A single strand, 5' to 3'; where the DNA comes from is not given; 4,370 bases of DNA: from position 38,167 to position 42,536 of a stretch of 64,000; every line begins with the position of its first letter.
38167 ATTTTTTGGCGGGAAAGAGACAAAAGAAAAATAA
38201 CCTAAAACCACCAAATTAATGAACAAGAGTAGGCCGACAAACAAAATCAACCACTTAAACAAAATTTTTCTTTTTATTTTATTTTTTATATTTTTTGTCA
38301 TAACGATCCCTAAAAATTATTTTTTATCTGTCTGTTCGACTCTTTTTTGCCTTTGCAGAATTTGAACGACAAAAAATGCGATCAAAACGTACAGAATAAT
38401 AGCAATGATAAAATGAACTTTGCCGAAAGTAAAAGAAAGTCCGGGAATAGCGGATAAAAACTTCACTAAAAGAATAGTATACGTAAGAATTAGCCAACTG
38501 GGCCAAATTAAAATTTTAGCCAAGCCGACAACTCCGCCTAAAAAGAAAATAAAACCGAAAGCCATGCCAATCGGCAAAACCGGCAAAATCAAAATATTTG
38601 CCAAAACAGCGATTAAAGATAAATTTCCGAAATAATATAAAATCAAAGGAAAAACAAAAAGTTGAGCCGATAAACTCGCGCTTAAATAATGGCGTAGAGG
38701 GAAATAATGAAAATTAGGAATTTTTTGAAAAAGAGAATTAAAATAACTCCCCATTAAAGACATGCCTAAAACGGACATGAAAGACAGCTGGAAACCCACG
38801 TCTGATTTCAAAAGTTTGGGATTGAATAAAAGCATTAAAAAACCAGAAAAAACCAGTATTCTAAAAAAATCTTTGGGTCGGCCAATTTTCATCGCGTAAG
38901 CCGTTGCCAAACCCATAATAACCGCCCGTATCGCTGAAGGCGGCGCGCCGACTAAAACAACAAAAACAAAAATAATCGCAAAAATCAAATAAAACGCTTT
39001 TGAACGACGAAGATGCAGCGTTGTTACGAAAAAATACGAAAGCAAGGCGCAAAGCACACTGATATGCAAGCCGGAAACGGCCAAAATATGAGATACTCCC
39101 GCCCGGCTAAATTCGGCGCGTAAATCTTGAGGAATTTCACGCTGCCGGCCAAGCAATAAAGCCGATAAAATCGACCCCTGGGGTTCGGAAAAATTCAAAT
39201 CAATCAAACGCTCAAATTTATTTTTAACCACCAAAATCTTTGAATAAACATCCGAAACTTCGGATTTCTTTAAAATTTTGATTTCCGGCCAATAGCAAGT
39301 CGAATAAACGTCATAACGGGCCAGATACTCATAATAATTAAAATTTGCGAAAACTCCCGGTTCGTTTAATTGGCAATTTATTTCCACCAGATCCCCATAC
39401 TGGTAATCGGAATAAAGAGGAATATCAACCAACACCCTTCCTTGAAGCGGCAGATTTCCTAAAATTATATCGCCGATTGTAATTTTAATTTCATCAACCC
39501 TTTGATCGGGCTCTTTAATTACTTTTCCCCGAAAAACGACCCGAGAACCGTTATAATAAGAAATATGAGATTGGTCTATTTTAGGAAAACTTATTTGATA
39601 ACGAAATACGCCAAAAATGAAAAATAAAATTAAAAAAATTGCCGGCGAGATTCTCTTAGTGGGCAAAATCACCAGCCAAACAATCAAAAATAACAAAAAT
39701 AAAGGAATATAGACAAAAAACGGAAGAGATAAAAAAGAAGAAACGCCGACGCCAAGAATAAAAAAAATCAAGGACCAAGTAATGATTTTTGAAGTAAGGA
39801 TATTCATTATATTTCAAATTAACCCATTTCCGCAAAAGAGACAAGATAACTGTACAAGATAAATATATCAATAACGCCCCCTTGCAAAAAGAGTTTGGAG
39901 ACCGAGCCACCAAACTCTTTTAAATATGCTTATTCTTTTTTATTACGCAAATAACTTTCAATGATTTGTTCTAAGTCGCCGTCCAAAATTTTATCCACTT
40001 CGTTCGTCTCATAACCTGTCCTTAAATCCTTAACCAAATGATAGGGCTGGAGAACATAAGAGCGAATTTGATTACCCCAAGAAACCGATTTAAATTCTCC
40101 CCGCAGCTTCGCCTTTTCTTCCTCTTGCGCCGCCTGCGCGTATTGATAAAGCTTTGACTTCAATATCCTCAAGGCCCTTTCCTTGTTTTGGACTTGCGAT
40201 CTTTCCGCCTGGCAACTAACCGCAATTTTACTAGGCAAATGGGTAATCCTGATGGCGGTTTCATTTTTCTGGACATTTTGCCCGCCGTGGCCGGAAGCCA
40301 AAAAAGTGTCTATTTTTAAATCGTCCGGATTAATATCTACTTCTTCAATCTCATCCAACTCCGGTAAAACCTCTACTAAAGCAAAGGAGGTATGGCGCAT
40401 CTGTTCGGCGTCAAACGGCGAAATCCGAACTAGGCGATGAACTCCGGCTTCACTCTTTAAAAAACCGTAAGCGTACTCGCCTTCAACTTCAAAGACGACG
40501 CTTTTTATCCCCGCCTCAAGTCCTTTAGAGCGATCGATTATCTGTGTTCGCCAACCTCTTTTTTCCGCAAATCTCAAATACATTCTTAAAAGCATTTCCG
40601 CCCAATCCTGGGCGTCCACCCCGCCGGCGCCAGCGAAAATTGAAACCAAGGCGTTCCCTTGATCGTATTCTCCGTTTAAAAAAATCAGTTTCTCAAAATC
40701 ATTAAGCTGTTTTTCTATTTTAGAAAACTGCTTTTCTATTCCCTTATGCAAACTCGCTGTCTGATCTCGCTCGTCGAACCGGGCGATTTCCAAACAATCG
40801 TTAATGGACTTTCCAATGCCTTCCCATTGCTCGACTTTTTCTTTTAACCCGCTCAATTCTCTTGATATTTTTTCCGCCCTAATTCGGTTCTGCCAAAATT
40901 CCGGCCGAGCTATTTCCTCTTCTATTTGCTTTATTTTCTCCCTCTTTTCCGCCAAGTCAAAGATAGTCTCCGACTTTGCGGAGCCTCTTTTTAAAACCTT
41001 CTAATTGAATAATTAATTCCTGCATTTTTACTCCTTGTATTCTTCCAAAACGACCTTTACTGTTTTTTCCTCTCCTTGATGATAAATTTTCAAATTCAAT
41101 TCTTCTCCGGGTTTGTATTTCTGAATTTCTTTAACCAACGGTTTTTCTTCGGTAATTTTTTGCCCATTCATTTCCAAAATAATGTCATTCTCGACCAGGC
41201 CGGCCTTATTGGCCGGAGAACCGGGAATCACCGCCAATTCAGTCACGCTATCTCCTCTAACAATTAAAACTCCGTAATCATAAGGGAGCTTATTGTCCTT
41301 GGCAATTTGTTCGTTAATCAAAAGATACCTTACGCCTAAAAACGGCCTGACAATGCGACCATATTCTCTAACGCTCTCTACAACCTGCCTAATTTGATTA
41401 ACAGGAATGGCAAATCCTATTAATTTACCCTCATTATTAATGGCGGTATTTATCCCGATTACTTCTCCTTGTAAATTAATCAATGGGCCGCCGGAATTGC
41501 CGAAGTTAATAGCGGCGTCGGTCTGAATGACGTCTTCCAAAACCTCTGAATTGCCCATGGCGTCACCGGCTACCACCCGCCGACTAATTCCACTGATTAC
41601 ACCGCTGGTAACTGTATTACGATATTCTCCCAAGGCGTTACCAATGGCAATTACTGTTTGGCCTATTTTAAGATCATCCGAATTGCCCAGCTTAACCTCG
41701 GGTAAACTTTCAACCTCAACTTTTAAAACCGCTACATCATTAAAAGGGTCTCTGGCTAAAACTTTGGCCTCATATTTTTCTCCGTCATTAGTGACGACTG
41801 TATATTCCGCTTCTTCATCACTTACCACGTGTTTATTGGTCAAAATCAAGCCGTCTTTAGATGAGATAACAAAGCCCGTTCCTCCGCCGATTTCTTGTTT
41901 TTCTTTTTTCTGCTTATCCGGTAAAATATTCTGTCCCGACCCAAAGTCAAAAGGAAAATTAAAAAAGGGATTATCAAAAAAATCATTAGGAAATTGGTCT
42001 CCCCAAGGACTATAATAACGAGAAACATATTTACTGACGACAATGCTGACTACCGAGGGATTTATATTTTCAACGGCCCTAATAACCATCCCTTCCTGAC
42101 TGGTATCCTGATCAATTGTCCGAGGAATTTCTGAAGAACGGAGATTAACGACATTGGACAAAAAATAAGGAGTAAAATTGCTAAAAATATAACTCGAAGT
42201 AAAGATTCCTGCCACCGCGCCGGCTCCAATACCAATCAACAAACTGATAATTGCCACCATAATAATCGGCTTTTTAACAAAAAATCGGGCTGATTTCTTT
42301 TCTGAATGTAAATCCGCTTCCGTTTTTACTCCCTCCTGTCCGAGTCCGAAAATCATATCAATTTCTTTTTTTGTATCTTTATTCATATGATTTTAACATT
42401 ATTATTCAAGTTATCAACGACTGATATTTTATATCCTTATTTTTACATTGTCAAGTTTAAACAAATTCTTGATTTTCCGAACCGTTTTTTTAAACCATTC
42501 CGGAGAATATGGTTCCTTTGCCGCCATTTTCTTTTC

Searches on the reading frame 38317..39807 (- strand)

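Call 57: search_protein_families(library=pfam, proteins=[window:38317-39807:-], max_evalue=0.00001)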
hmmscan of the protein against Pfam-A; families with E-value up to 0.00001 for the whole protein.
window:38317-39807:- (496 aa): 2 families
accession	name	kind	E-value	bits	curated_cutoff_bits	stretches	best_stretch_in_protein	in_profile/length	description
PF03772.21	Competence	-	1.3e-47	162.8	23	1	217-483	1-267/270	Competence protein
PF13567.11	DUF4131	-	4.6e-18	65.9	31.6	1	27-177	2-163/165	Domain of unknown function (DUF4131)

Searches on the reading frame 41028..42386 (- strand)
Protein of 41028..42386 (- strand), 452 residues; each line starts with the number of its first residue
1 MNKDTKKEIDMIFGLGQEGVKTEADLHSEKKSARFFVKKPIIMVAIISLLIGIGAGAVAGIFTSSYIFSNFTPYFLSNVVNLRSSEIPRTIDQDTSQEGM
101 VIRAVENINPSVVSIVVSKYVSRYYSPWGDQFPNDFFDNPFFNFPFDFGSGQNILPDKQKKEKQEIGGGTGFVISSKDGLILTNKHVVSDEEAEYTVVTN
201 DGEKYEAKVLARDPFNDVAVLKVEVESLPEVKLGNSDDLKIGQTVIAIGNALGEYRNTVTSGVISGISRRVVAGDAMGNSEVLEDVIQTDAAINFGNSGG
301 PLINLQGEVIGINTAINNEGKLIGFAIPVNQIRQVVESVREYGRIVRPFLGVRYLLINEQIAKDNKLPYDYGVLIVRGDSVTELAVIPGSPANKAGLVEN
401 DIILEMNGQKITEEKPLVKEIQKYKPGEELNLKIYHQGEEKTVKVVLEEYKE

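Call 57: search_protein_families(library=pfam, proteins=[window:41028-42386:-], max_evalue=0.00001)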
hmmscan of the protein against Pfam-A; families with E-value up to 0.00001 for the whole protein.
window:41028-42386:- (452 aa): 6 families
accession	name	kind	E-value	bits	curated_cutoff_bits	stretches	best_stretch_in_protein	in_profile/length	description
PF13365.12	Trypsin_2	-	2.1e-35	123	27.6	1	169-312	1-144/144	Trypsin-like peptidase domain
PF00089.32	Trypsin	-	1.8e-21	77.4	20.6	1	170-335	28-219/220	Trypsin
PF13180.12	PDZ_2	-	2.4e-13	50.6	27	1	380-446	13-79/80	PDZ domain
PF17820.7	PDZ_6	-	2e-08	34.3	27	1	385-434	4-52/54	PDZ domain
PF00595.29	PDZ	-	1.2e-06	29.3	23.2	1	386-434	32-80/81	PDZ domain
PF10459.15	Peptidase_S46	-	6.7e-06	25.5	22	0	289-320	626-657/698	Peptidase S46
